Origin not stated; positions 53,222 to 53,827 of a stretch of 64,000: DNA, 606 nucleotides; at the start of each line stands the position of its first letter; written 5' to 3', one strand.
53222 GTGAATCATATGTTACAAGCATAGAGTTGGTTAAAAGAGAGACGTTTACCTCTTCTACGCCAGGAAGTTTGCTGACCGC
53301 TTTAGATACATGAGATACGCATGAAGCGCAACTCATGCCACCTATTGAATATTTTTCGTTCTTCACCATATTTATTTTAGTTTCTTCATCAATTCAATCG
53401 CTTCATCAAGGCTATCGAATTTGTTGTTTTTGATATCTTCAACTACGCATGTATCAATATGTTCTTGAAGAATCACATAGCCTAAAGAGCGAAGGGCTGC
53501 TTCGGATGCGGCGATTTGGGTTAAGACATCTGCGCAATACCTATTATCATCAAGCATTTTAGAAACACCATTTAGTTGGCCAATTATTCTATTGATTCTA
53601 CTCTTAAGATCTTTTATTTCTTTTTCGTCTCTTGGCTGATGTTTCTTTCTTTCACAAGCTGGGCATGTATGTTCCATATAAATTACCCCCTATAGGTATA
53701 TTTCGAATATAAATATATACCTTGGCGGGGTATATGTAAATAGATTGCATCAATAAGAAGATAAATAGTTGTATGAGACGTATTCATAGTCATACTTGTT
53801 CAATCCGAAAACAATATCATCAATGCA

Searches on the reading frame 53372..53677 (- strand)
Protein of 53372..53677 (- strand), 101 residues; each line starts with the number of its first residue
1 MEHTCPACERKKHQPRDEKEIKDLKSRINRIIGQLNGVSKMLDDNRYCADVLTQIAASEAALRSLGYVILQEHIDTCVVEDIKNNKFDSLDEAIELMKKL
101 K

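Call 3: search_protein_families(library=pfam, proteins=[window:53372-53677:-], max_evalue=1)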
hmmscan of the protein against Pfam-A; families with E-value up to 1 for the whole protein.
window:53372-53677:- (101 aa): 4 families
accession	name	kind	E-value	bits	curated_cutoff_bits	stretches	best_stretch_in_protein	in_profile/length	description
PF02583.22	Trns_repr_metal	-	1e-26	93.6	22.8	1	22-99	3-78/78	Metal-sensitive transcriptional repressor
PF15379.11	DUF4606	-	0.06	14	27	1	3-58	32-82/103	Domain of unknown function (DUF4606)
PF01616.22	Orbi_NS3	-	0.078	13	27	1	16-80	48-111/179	Orbivirus NS3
PF09351.15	DUF1993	-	0.15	12.5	23.4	1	12-68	74-129/161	Domain of unknown function (DUF1993)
